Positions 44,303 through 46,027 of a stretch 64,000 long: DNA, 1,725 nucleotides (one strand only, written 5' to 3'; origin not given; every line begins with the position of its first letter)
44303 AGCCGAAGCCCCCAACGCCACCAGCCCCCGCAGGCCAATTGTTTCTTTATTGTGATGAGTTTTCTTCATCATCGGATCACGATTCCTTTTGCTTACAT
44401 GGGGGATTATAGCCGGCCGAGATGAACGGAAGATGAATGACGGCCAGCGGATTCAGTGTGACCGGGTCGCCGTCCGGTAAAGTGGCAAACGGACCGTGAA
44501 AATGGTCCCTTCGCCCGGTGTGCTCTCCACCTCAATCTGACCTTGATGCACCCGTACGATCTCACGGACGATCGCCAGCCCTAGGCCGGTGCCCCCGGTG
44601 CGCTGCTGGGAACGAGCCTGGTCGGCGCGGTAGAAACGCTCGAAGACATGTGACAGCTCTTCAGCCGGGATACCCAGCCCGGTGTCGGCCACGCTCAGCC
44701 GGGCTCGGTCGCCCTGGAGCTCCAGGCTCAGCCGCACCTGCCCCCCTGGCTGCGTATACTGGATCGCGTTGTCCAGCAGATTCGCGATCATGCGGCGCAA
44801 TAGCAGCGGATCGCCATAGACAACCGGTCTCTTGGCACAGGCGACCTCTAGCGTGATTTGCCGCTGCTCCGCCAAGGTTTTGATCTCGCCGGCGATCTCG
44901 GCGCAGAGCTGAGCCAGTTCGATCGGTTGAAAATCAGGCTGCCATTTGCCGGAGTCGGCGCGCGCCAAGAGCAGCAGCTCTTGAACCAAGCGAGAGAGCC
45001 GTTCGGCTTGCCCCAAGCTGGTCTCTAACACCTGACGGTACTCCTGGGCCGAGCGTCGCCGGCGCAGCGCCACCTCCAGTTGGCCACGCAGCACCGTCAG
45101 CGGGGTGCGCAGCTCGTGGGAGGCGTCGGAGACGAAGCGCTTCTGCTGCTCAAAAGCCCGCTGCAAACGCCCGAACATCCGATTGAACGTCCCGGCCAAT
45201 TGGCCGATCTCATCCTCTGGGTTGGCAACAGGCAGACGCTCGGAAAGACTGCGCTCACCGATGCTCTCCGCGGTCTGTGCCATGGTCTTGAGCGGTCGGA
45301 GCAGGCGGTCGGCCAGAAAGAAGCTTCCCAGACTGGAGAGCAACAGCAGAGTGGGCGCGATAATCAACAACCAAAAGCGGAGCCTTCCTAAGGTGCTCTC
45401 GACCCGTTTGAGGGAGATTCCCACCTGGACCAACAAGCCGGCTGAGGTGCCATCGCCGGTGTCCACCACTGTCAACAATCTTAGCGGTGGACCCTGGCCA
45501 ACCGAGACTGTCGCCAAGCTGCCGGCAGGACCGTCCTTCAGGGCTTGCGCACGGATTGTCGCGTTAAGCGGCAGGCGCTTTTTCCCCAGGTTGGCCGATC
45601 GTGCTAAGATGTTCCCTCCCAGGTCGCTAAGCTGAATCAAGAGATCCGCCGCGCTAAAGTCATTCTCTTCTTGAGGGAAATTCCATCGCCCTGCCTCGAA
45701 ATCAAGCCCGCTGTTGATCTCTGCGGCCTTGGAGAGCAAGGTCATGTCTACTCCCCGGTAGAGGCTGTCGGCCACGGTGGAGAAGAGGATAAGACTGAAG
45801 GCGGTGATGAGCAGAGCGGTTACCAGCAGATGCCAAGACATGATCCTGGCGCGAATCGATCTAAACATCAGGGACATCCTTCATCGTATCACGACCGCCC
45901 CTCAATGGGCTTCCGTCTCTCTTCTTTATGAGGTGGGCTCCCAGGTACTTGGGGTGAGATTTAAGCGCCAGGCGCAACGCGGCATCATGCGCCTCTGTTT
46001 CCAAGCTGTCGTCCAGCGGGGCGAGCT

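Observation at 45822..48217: murT-gatD inserted into a response-regulator/histidine-kinase operon, flanked by a 57-bp duplication of the RR-stop/HK-start junction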

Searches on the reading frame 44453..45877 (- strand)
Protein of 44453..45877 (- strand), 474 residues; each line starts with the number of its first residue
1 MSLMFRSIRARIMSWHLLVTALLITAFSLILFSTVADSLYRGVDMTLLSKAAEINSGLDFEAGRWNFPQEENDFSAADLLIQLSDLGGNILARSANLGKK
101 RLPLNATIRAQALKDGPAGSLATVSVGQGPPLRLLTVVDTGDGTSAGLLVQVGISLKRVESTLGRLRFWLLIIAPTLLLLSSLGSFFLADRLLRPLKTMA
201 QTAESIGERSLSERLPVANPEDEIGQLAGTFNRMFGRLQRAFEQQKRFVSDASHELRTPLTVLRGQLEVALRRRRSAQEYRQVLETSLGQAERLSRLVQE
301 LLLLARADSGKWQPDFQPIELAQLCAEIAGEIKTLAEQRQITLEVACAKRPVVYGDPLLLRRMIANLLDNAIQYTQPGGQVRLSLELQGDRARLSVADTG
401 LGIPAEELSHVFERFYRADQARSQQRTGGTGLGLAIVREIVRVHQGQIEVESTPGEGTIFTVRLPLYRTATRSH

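Call 5: search_protein_families(library=pfam, proteins=[window:44453-45877:-])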
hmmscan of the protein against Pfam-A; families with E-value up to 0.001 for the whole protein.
window:44453-45877:- (474 aa): 4 families
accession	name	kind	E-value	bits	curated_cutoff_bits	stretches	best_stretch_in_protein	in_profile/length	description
PF02518.31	HATPase_c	-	4.1e-35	121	26.4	1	355-467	1-110/111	Histidine kinase-, DNA gyrase B-, and HSP90-like ATPase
PF00512.31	HisKA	-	1.9e-18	66.7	26.9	1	245-310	2-66/66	His Kinase A (phospho-acceptor) domain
PF00672.30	HAMP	-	8.9e-16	58.4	25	1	187-239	1-52/53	HAMP domain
PF13581.12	HATPase_c_2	-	0.00013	22.4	27.4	1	368-450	40-114/127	Histidine kinase-like ATPase domain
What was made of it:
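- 44453..45868 (-): Sensor histidine kinase, 471 aa from the conserved second ATG (an alternative ATG lies at 45877). Architecture: TM, periplasmic domain, TM, HAMP, HisKA, HATPase_c. Pfam (call 5).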

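Call 6: search_protein_families(library=ncbifam, proteins=[window:44453-45877:-])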
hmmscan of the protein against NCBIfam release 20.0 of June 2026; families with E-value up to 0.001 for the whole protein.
window:44453-45877:- (474 aa): 91 families (the best 25 are shown)
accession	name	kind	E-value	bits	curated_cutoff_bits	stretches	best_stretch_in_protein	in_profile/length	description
TIGR01386.1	cztS_silS_copS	subfamily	3.9e-97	326.1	292.55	1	7-465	3-457/457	heavy metal sensor histidine kinase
NF046044.1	PnpS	equivalog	5.8e-70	236.3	400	1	244-465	169-390/390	two-component system histidine kinase PnpS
NF041735.1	hist_kin_RppB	equivalog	1e-69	235.4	400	1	240-465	211-438/438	two-component system sensor histidine kinase RppB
TIGR02966.1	phoR_proteo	equivalog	1.4e-68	231.4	334.2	1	238-464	107-333/333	phosphate regulon sensor histidine kinase PhoR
NF040691.1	MtrAB_MtrB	equivalog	9.1e-68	229.5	450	1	152-467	172-493/507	MtrAB system histidine kinase MtrB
NF033092.0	HK_WalK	equivalog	2.3e-65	221.3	725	2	243-466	370-594/594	cell wall metabolism sensor histidine kinase WalK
NF007345.0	PRK09835.1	subfamily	7.3e-62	209.5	423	1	163-465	180-479/482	Cu(+)/Ag(+) sensor histidine kinase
NF012163.2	BaeS_SmeS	equivalog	1.9e-60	205.1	500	1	167-465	164-457/457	sensor histidine kinase efflux regulator BaeS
NF045903.1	CuHisKinLciSLeg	equivalog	4.1e-55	187.6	700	1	176-464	72-356/357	copper-responsive two-component system sensor histidine kinase LciS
NF007837.0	PRK10549.1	equivalog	7.4e-55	186.5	603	1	169-471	167-463/466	envelope stress sensor histidine kinase BaeS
NF007007.0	PRK09470.1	equivalog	8.3e-54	183.2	486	1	177-468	177-461/463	envelope stress sensor histidine kinase CpxA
NF008312.0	PRK11100.1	equivalog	1.1e-52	179.4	356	1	165-466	179-474/477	two-component system sensor histidine kinase CreC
NF052314.1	T9SS_HK_PorY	subfamily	9.6e-52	176.4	350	1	151-450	117-405/418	PorY family sensor histidine kinase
NF007898.0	PRK10604.1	equivalog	2.1e-49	168.9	478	1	193-471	161-428/433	two-component system sensor histidine kinase RstB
NF007664.1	PRK10337.1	equivalog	3.2e-48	164.5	475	1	166-462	157-440/442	quorum sensing histidine kinase QseC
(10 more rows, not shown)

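Call 8: find_encoding_contigs(protein=window:44453-45877:-, flank=10000, max_places=6)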
Protein window:44453-45877:- (474 aa): 1 contig read that carries it; 1 place shown.
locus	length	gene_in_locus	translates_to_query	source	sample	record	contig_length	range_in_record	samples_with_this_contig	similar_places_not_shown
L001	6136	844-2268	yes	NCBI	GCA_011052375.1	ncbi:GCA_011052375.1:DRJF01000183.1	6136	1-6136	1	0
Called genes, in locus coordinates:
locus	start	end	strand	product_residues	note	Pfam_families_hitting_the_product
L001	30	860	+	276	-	PF07685:GATase_3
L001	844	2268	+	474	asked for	PF00672:HAMP, PF00512:HisKA, PF02518:HATPase_c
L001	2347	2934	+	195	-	-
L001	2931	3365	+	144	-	-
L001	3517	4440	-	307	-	PF01555:N6_N4_Mtase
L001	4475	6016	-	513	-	PF00171:Aldedh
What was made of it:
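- The DRJF MAG breaks inside this operon (contig starts 30 nt before gatD, call 8).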

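Call 10: find_related_loci(query=window:44453-45877:-, collection=genome_contigs, flank=8000)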
Query window:44453-45877:- (474 aa) in genome_contigs; peptide patterns used: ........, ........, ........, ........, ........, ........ (x = any residue, [..] = any of these).
184 stretches matched a pattern; 68 encode a relative of the query (tblastn E <= 1e-3); 68 distinct loci.
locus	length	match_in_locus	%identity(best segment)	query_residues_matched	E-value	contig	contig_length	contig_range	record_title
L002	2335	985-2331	37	6-452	2e-68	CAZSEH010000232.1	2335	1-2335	MAG TPA_asm: uncultured Opitutaceae bacterium isolate binchicken_co54_385 genome assembly, contig: NODE_103497_length_23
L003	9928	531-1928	35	3-466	6e-67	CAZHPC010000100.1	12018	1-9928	MAG TPA_asm: uncultured Opitutaceae bacterium isolate binchicken_co50_286 genome assembly, contig: NODE_6482_length_1201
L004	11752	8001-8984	38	150-466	2e-64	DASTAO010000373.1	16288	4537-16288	MAG TPA_asm: Candidatus Kapaibacterium sp. isolate SMAG_U739 k141_2105311, whole genome shotgun sequence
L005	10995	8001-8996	40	134-465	3e-65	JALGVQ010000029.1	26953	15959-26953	MAG: bacterium isolate Meg19_1012_Bin_119 Meg19_1012_Bin_119_scaffold_8037, whole genome shotgun sequence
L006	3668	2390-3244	34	179-465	1e-53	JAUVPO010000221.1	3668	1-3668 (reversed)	MAG: Deferribacteres bacterium isolate CSMAG_664 CSMAG_664_k127_11227905_length_3668_cov_15.7958, whole genome shotgun s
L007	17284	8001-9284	33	7-449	1e-51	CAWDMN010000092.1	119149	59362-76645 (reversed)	MAG: uncultured Acidobacteriota bacterium isolate MFD04492.bin.1.129 genome assembly, contig: contig_81204, whole genome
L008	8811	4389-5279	37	165-465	1e-47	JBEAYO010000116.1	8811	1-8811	MAG: Bacteroidota bacterium isolate NASQAN2011_332_A_bin.19 scaffold_0001205, whole genome shotgun sequence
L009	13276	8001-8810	32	195-465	2e-47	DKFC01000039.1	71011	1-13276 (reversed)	MAG TPA_asm: Firmicutes bacterium UBA6806 UBA6806_contig_17043, whole genome shotgun sequence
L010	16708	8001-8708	40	227-466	8e-47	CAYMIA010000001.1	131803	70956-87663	MAG TPA_asm: uncultured Gammaproteobacteria bacterium isolate SRP200132_co1_145 genome assembly, contig: NODE_113_length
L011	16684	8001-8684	44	237-466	1e-46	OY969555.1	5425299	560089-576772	MAG: uncultured Acidobacteriota bacterium isolate MFD02248.bin.1.120 genome assembly, chromosome: 1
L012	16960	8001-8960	32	170-470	4e-45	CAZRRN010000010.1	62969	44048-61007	MAG TPA_asm: uncultured Lachnospiraceae bacterium isolate binchicken_co154_223 genome assembly, contig: NODE_456_length_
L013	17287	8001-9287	29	4-464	3e-45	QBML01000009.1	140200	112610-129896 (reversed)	MAG: Pseudanabaena frigida isolate ULC066bin1 scaffold9_size140200, whole genome shotgun sequence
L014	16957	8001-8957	38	140-464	2e-44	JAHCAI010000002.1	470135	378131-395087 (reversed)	MAG: Burkholderiales bacterium isolate ACE_PRO63 PRO63_2, whole genome shotgun sequence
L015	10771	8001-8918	35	170-474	5e-44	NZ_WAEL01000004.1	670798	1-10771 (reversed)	Fibrivirga algicola strain JA-25 4, whole genome shotgun sequence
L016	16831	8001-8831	36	187-466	3e-42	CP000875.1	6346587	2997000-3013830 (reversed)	Herpetosiphon aurantiacus DSM 785, complete genome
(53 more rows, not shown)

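Call 11: find_homologous_proteins(query=window:44453-45877:-, max_evalue=1e-40)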
Query window:44453-45877:- (474 aa): 5523 proteins with E <= 1e-40 among 8000 candidates; the best 120 are listed.
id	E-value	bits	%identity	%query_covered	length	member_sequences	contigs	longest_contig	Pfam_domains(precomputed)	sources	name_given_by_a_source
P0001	1.1e-283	959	96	99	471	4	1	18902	PF00672.31,PF02518.32,PF00512.32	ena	-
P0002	8.1e-193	659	67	98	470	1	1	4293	PF00672.31,PF02518.32,PF00512.32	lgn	-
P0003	7.4e-175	600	62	97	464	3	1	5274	PF00672.31,PF02518.32,PF00512.32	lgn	-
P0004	4.4e-149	515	57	98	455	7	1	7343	PF00672.31,PF26769.1,PF02518.32,PF00512.32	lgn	-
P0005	1.8e-146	507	57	98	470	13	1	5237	PF00672.31,PF02518.32,PF00512.32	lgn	-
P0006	7.1e-140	485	52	97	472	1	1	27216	PF00672.31,PF02518.32,PF00512.32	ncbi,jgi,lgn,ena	-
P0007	5.8e-139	482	55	94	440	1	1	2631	PF00672.31,PF02518.32,PF00512.32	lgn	-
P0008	3.1e-110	387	46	100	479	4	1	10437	PF00672.31,PF02518.32,PF00512.32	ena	-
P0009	6.2e-90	320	40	97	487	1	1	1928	PF00672.31,PF02518.32,PF00512.32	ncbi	ncbi:MAG: sensor histidine kinase, partial [Blastocatellia bacterium]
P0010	1.1e-89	320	41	98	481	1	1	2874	PF00672.31,PF02518.32,PF00512.32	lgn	-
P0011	1.2e-89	319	40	97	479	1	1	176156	PF00672.31,PF02518.32,PF00512.32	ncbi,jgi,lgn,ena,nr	ncbi:MAG TPA: heavy metal sensor histidine kinase [Blastocatellia bacterium]|nr:heavy metal sensor h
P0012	1.7e-88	316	39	98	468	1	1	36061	PF00672.31,PF02518.32,PF00512.32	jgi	jgi:heavy metal sensor kinase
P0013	1.9e-88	316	41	97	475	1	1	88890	PF00672.31,PF02518.32,PF00512.32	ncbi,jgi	jgi:heavy metal sensor kinase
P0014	2.2e-88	315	41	97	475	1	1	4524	PF00672.31,PF02518.32,PF00512.32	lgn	-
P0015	2.7e-88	315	41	97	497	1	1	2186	PF00672.31,PF02518.32,PF00512.32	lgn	-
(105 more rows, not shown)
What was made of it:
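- Tried and rejected: The protein search shows a gap between 67% and 96% (call 11).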

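Call 12: find_encoding_contigs(protein=P0001, flank=10000, max_places=3)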
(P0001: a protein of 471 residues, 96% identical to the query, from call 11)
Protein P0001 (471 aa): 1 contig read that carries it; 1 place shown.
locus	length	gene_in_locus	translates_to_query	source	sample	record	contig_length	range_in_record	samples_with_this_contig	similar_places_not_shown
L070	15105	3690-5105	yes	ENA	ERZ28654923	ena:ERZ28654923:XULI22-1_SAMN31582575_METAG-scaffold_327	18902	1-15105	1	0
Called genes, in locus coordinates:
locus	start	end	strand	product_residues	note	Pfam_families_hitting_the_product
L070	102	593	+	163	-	PF09900:DUF2127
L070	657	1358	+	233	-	PF00072:Response_reg, PF00486:Trans_reg_C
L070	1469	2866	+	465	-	PF08245:Mur_ligase_M, PF08353:MurT_C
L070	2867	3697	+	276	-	PF07685:GATase_3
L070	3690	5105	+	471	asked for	PF00672:HAMP, PF00512:HisKA, PF02518:HATPase_c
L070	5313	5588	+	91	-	PF02518:HATPase_c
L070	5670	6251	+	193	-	-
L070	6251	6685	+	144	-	-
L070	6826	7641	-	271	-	PF01555:N6_N4_Mtase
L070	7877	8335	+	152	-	-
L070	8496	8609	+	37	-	-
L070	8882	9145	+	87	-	-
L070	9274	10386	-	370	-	PF01916:DS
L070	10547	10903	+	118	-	PF01521:Fe-S_biosyn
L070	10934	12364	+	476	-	PF02934:GatB_N, PF02637:GatB_Yqey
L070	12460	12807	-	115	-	PF00216:Bac_DNA_binding, PF18291:HU-HIG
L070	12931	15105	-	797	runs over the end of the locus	PF00317:Ribonuc_red_lgN, PF02867:Ribonuc_red_lgC, PF12637:TSCPD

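Call 13: find_encoding_contigs(protein=P0002, flank=10000, max_places=3)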
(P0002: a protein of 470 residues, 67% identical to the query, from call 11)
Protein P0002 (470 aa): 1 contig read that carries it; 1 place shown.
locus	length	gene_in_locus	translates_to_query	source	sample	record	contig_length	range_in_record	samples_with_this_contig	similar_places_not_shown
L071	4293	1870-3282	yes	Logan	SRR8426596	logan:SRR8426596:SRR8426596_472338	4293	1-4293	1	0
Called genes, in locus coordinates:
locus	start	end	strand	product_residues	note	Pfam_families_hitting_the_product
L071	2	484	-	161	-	?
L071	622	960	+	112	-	-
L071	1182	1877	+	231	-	PF00072:Response_reg, PF00486:Trans_reg_C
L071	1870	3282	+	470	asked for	PF00672:HAMP, PF00512:HisKA, PF02518:HATPase_c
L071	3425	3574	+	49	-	-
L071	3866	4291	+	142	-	?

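Call 14: find_encoding_contigs(protein=P0003, flank=10000, max_places=3)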
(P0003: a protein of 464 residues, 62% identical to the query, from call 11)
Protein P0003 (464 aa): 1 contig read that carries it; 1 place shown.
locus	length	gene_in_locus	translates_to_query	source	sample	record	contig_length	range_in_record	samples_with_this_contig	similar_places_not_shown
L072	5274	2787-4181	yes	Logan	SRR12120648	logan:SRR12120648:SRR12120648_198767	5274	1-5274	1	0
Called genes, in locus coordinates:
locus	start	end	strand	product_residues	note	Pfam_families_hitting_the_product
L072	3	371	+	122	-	?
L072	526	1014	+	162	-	PF13473:Cupredoxin_1 (weak)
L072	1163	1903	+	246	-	-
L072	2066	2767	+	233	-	PF00072:Response_reg, PF00486:Trans_reg_C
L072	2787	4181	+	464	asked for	PF00672:HAMP, PF00512:HisKA, PF02518:HATPase_c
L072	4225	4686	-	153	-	-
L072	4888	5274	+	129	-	?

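Call 15: find_encoding_contigs(protein=P0004, flank=10000, max_places=3)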
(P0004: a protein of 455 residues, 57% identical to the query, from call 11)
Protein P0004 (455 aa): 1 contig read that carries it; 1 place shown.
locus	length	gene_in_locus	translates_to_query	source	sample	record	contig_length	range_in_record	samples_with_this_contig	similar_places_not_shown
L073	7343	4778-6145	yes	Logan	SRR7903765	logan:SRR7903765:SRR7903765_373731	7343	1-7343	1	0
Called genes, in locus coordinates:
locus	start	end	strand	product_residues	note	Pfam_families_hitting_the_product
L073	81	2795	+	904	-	PF00690:Cation_ATPase_N, PF12710:HAD (faint), PF00122:E1-E2_ATPase, PF00702:Hydrolase, PF13246:Cation_ATPase, PF08282:Hydrolase_3 (faint), PF00689:Cation_ATPase_C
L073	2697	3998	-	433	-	PF02040:ArsB, PF03600:CitMHS, PF16980:CitMHS_2 (weak), PF06450:NhaB (weak)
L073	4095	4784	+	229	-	PF00072:Response_reg, PF00486:Trans_reg_C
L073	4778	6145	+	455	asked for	PF00672:HAMP, PF26769:HAMP_PhoQ (weak), PF00512:HisKA, PF02518:HATPase_c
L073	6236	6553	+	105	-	-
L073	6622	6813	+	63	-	-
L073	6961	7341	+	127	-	?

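Call 16: find_encoding_contigs(protein=P0005, flank=10000, max_places=3)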
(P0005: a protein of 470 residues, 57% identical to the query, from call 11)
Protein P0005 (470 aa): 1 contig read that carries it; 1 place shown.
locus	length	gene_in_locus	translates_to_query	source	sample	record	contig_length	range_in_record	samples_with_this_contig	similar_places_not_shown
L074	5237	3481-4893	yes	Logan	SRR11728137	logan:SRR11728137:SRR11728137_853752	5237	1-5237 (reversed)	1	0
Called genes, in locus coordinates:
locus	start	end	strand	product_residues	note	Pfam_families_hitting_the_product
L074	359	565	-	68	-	-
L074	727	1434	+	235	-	PF00689:Cation_ATPase_C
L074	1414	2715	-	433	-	PF02040:ArsB, PF03600:CitMHS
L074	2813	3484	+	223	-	PF00072:Response_reg, PF00486:Trans_reg_C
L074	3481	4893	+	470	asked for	PF00672:HAMP, PF00512:HisKA, PF02518:HATPase_c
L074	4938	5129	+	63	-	-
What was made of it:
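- On OmpR/CopR-CusS type two-component system: Neighbours in relatives vary (P-type ATPase, ArsB-like permease, cupredoxin-like protein; calls 14-16).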
